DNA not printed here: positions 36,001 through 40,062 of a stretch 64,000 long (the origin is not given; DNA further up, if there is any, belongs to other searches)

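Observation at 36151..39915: Lipoprotein combining Flg_new repeats, 4x66-bp Cys/His-rich tandem repeats, Big_2, and an Amidase_2/PGRP-like domain with a large insertion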

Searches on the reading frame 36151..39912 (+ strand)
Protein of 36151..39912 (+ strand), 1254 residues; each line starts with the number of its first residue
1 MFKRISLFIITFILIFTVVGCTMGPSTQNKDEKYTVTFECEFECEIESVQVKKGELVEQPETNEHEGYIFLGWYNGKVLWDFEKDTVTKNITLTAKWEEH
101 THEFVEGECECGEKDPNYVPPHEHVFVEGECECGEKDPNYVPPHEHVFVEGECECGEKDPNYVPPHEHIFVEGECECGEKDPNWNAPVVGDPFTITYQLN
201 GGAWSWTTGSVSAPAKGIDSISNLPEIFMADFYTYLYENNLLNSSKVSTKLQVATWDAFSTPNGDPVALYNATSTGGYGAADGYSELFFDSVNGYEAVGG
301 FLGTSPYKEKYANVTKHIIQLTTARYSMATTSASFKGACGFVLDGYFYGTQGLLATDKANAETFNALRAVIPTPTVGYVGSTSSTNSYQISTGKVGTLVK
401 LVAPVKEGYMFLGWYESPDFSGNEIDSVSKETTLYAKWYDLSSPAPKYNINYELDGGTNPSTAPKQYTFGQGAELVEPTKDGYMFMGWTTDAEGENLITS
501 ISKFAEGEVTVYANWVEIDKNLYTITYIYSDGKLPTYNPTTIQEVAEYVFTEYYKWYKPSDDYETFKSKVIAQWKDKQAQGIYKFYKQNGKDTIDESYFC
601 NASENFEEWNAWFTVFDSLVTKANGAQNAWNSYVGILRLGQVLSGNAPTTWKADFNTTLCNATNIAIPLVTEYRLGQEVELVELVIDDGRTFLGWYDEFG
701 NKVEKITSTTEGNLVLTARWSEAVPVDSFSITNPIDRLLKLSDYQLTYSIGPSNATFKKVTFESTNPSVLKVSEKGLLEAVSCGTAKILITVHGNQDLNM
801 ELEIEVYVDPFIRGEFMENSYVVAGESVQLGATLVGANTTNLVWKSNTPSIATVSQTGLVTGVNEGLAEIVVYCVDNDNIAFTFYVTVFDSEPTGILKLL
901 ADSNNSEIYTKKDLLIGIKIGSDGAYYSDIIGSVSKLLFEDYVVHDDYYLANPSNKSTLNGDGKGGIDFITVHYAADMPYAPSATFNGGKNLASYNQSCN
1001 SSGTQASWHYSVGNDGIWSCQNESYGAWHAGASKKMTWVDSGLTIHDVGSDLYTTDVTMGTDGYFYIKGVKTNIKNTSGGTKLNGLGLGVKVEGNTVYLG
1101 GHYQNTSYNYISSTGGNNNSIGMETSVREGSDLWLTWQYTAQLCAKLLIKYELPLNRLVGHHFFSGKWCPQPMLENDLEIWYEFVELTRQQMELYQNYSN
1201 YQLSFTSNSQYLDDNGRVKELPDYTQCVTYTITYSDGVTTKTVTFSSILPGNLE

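Call 4: search_protein_families(library=pfam, proteins=[window:36151-39912:+], max_evalue=1)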
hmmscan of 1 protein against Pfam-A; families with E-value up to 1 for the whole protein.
window:36151-39912:+ (1254 aa): 6 families
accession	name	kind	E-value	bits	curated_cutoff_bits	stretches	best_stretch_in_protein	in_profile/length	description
PF09479.16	Flg_new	-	1.4e-35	121.7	27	4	448-513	1-64/65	Listeria-Bacteroides repeat domain (List_Bact_rpt)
PF02368.24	Big_2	-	5.6e-20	71.5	22.8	2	726-794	2-70/79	Bacterial Ig-like domain (group 2)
PF01510.30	Amidase_2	-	4.5e-15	56.6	26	1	967-1172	5-131/131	N-acetylmuramoyl-L-alanine amidase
PF22359.2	Big-like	-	5.8e-12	46.1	27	2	759-796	2-38/48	Bacterial Ig-like domain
PF18998.6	Flg_new_2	-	1.6e-06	28.5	23.6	1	463-517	15-71/73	Divergent InlB B-repeat domain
PF20578.4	aBig_2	-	0.17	12.1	27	0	834-862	29-55/89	Atrophied bacterial Ig domain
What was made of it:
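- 37489..37701 (+): Flg_new repeat 3 (aa 447-517), canonical and uninterrupted. Best Pfam stretch is aa 448-513, profile positions 1-64 of 65 (call 4).
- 38326..38817 (+): Two Big_2 Ig-like domains (aa 726-810 and 811-889). Pfam Big_2, two stretches, E 5.6e-20, plus Big-like (call 4).
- On Amidase_2 (PF01510) zinc N-acetylmuramoyl-L-alanine amidase: 56.6 bits against a gathering score of 26, aa 967-1172, profile positions 5-131 (call 4).
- On Big_2 (PF02368): 71.5 bits against 22.8, two stretches (call 4).
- Checked: Pfam finds Flg_new x4 (E 1.4e-35), Big_2 x2 (E 5.6e-20), and Amidase_2 at aa 967-1172 covering profile positions 5-131 in one stretch (56.6 bits against a cutoff of 26), which implies an insertion (call 4).
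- Pfam PF01510 scores 56.6 bits against a cutoff of 26 (call 4). No classical wall-targeting domain is present (call 4). The scaffold is adhesin-like (Flg_new, Big_2) (call 4).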

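Call 5: search_protein_families(library=ncbifam, proteins=[window:36151-39912:+], max_evalue=1)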
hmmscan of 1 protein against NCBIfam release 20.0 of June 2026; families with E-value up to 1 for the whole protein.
window:36151-39912:+ (1254 aa): 2 families
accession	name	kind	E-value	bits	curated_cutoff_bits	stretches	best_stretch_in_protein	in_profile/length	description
TIGR02543.1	List_Bact_rpt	repeat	2.5e-21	75.7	20.95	4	478-515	1-40/44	TIGR02543 family repeat protein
NF053514.2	JUQZ_fam_ocin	equivalog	0.39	11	40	1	851-888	70-106/107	BLB8/JUQZ-1 family protein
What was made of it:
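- On Flg_new / InlB B-repeat (PF09479, TIGR02543): Pfam 121.7 bits with 4 stretches and TIGR02543 75.7 bits (calls 4, 5).
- Closest known: InlB B-repeat / Flg_new. Same: Four repeats pass the Pfam and NCBIfam thresholds (calls 4, 5).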

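Call 23: find_encoding_contigs(protein=window:36151-39912:+, flank=2000, max_places=4)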
Protein window:36151-39912:+ (1254 aa): 11 contigs read that carry it; 2 places shown.
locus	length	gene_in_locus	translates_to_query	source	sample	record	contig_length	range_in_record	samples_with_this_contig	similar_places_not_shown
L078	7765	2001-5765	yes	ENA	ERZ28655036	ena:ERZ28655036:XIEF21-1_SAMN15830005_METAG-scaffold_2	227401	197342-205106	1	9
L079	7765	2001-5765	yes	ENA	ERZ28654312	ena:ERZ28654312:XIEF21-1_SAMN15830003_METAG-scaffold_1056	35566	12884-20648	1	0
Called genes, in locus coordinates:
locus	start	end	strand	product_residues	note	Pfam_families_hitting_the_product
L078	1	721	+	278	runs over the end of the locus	PF00144:Beta-lactamase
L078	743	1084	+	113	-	-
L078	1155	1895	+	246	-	-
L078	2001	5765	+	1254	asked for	PF09479:Flg_new, PF18998:Flg_new_2 (faint), PF09479:Flg_new, PF02368:Big_2, PF22359:Big-like (weak), PF02368:Big_2, PF01510:Amidase_2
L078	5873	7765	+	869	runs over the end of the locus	PF00005:ABC_tran, PF02463:SMC_N (weak), PF13304:AAA_21 (faint), PF02687:FtsX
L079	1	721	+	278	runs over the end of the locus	PF00144:Beta-lactamase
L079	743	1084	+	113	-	-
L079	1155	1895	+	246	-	-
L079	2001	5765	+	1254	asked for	PF09479:Flg_new, PF18998:Flg_new_2 (faint), PF09479:Flg_new, PF02368:Big_2, PF22359:Big-like (weak), PF02368:Big_2, PF01510:Amidase_2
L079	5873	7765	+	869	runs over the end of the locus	PF00005:ABC_tran, PF02463:SMC_N (weak), PF13304:AAA_21 (faint), PF02687:FtsX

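Call 57: list_cluster_members(proteins=[window:36151-39912:+])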
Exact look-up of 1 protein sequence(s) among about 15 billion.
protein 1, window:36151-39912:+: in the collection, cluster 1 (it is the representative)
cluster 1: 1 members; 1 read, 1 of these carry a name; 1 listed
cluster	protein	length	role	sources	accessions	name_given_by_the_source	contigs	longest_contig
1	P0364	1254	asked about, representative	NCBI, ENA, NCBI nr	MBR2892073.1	MAG: InlB B-repeat-containing protein [Bacilli bacterium] | InlB B-repeat-containing protein [Bacilli bacterium]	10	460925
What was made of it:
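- On Contingency (hypervariable) repeat locus: The identical 1254-aa protein is on 10-11 contigs from different samples, and the 90% cluster has a single member (calls 23, 57).
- Closest known: InlB B-repeat / Flg_new. Same: NCBI names the protein 'InlB B-repeat-containing protein' (call 57).
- Tried and rejected: The cluster look-up found one member (call 57).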
